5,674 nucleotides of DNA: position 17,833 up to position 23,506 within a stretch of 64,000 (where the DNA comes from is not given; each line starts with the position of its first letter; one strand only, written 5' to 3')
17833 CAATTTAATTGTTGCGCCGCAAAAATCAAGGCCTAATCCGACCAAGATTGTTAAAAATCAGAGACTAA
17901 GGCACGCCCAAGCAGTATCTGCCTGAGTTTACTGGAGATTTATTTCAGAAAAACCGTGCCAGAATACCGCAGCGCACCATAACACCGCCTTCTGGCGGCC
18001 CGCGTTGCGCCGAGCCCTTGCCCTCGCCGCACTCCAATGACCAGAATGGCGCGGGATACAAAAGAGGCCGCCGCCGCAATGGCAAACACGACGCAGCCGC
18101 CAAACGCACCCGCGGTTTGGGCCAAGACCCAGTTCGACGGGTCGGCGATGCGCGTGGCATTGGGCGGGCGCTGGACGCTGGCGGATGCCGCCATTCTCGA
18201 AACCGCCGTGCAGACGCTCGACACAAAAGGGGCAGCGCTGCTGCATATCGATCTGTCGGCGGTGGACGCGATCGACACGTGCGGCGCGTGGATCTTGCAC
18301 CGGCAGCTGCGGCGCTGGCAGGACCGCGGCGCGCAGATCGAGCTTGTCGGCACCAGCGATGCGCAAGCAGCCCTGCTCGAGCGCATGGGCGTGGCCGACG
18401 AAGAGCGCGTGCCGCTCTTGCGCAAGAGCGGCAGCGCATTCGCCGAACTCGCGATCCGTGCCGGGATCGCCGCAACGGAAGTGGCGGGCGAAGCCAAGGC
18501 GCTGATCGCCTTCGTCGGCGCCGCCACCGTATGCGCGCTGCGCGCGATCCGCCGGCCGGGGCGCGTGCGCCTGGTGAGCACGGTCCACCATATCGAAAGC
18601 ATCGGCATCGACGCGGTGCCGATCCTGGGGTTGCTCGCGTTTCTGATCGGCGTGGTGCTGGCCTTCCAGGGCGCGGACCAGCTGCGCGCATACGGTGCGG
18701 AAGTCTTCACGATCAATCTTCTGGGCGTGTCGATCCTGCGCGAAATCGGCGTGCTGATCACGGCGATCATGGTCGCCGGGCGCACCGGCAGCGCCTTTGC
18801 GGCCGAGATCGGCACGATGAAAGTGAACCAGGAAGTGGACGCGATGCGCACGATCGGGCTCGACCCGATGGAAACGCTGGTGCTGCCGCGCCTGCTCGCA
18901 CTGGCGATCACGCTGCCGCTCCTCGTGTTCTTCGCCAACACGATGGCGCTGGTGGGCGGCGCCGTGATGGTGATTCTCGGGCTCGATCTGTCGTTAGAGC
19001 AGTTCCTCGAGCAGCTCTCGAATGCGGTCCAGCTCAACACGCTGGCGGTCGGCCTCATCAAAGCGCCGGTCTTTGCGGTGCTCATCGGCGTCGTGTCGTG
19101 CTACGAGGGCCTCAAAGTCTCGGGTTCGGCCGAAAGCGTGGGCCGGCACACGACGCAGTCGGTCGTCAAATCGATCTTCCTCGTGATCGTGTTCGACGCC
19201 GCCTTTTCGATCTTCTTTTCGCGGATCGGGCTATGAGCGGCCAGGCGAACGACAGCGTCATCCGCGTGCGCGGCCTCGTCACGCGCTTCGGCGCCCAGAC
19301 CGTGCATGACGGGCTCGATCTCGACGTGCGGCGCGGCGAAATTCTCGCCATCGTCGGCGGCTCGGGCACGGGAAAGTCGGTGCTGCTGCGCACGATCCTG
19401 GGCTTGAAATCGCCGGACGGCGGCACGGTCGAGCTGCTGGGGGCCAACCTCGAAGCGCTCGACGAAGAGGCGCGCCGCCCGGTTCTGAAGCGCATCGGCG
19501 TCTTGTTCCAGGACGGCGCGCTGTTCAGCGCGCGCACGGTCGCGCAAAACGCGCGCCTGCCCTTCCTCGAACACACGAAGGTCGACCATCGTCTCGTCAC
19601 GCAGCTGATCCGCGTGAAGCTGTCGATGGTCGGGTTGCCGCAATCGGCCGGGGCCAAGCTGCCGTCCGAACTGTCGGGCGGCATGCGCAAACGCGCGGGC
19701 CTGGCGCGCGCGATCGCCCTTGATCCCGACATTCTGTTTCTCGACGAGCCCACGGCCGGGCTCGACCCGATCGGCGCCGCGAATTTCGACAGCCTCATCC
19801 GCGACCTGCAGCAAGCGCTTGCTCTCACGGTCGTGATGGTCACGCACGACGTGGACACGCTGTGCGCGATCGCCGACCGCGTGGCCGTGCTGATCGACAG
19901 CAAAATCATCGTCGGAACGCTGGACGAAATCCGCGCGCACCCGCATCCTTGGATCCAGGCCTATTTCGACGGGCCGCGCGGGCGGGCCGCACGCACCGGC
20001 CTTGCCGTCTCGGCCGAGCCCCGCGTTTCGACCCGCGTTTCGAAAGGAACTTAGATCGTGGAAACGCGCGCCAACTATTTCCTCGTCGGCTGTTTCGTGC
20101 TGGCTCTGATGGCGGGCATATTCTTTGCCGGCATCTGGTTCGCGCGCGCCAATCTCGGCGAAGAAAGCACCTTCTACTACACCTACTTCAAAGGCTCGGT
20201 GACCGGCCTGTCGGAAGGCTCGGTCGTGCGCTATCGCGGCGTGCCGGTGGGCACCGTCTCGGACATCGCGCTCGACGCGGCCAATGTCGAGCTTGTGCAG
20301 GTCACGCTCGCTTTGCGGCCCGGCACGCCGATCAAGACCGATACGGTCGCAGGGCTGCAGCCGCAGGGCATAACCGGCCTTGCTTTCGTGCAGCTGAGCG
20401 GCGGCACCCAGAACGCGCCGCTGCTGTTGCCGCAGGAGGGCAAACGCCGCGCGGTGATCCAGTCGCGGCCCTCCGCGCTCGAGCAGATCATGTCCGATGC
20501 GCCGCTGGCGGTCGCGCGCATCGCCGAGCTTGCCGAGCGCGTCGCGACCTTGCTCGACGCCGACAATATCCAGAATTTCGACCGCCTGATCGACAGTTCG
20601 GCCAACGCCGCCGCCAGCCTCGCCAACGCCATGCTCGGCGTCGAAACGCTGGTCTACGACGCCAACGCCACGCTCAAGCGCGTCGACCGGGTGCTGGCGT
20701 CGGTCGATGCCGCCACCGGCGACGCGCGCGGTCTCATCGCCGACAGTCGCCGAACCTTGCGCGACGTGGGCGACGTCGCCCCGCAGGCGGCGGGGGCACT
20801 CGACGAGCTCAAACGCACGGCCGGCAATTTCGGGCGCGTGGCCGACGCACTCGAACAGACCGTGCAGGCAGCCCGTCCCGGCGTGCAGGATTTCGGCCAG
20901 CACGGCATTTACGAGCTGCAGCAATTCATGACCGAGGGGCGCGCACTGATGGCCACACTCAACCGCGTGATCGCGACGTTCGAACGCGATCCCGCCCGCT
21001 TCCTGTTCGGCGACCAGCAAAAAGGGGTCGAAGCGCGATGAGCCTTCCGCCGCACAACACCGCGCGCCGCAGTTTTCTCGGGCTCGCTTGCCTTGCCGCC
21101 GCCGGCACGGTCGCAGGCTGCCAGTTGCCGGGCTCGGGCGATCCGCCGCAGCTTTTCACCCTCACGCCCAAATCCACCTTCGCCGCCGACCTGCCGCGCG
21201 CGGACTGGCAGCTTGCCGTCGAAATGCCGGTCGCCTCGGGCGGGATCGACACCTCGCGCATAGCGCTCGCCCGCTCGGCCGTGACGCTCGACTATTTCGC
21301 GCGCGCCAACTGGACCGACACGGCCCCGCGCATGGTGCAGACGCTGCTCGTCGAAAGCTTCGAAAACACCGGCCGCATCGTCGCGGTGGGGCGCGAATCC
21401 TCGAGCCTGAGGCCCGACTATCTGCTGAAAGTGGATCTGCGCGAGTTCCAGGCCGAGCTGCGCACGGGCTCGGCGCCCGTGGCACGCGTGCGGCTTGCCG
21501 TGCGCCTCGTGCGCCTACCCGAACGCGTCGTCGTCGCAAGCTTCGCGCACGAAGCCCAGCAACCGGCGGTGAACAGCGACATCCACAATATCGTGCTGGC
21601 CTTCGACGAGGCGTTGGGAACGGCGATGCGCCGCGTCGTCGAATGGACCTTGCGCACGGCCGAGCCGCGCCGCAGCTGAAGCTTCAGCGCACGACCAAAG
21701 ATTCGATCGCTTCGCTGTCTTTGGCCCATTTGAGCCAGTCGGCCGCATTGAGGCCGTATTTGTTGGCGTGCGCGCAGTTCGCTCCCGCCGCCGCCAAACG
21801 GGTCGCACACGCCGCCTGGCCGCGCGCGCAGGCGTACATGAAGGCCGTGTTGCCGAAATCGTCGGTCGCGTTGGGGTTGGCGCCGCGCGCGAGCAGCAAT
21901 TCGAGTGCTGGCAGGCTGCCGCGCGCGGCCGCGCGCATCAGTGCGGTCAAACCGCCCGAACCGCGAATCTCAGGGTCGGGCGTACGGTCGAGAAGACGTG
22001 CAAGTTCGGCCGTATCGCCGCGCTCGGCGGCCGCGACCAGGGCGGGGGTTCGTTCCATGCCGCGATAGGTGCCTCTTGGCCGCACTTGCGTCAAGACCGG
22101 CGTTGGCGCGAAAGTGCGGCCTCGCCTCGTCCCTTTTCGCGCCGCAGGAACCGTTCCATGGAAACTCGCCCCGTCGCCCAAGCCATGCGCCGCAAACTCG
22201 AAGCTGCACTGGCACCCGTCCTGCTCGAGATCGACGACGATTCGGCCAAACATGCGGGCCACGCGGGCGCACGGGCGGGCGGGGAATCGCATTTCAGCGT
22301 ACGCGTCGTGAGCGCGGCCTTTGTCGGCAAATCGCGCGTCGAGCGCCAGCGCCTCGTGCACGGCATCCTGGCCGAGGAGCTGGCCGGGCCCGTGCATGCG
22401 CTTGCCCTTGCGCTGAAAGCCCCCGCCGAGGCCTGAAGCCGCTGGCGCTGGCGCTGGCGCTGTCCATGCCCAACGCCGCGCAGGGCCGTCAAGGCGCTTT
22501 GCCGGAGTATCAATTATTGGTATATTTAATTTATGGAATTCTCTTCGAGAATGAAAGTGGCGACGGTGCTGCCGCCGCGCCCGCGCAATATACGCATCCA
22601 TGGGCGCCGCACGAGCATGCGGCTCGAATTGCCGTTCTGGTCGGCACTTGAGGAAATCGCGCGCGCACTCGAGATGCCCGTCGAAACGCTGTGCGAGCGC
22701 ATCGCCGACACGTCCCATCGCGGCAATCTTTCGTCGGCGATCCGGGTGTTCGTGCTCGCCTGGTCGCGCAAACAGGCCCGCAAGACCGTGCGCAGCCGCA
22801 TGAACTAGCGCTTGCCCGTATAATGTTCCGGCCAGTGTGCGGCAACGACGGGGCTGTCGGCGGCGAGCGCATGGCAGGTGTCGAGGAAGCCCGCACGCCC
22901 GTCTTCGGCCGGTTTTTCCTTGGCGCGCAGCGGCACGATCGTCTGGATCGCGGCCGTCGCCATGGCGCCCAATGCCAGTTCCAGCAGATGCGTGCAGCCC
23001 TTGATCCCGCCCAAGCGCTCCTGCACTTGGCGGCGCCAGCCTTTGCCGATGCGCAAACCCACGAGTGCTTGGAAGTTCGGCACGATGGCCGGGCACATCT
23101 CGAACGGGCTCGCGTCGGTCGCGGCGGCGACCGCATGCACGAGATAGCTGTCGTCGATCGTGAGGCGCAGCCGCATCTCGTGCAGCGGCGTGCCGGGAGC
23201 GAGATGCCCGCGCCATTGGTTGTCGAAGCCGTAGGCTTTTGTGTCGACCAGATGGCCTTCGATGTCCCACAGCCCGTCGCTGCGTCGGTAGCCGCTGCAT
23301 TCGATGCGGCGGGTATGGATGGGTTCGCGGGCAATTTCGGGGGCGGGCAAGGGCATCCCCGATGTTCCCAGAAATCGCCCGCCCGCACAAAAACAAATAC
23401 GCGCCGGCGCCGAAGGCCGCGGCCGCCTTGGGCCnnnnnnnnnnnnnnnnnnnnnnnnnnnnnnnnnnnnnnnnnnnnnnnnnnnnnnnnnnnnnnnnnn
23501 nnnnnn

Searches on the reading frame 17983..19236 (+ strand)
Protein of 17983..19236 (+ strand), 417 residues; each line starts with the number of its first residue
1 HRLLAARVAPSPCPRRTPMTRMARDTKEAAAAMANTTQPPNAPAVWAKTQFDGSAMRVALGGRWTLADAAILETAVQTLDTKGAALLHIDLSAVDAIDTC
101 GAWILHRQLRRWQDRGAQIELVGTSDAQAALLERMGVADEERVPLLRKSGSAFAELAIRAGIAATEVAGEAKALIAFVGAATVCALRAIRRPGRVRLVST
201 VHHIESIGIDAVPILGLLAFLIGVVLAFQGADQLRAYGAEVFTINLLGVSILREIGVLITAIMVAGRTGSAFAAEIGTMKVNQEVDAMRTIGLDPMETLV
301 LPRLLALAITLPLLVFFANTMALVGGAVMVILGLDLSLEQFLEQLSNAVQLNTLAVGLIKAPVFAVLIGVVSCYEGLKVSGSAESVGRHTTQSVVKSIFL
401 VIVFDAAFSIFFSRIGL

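Call 60: search_protein_families(library=pfam, proteins=[window:17983-19236:+], max_evalue=0.00001)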
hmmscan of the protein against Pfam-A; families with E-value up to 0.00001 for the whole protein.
window:17983-19236:+ (417 aa): 3 families
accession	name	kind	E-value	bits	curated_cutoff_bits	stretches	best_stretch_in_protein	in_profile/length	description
PF02405.21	MlaE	-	7.5e-75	251.6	22.5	1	201-410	2-211/212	Permease MlaE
PF13466.11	STAS_2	-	1.5e-10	41.5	29.2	1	58-137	1-79/80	STAS domain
PF01740.26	STAS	-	9.9e-08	32.1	22.6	1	78-141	34-97/106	STAS domain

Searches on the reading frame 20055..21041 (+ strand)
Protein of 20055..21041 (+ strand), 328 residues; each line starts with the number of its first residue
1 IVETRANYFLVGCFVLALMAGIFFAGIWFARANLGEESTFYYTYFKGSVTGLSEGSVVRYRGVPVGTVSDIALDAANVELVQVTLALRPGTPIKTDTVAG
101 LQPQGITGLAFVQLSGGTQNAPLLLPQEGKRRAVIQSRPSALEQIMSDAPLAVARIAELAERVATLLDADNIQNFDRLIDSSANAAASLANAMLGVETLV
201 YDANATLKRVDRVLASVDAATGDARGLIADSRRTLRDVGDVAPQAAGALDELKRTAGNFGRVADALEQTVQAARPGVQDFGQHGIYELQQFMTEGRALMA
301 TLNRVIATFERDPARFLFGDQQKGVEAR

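Call 60: search_protein_families(library=pfam, proteins=[window:20055-21041:+], max_evalue=0.00001)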
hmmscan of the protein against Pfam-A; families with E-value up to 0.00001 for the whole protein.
window:20055-21041:+ (328 aa): 1 family
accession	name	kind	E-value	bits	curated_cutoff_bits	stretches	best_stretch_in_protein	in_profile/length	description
PF02470.25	MlaD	-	3.1e-16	59.8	25.1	1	43-117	7-81/81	MlaD protein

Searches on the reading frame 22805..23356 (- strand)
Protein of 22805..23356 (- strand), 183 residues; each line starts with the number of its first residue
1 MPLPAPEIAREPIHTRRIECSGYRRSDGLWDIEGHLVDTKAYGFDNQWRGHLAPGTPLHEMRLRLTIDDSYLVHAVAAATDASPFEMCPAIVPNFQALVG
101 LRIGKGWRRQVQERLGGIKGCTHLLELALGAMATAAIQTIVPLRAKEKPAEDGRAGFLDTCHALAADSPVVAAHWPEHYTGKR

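Call 40: search_protein_families(library=pfam, proteins=[window:22805-23356:-], max_evalue=0.00001)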
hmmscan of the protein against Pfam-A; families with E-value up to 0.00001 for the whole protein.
window:22805-23356:- (183 aa): 1 family
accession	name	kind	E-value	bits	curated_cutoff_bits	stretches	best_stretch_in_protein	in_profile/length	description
PF11136.13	DUF2889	-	3.6e-44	150.3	25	1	14-138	1-123/123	Protein of unknown function (DUF2889)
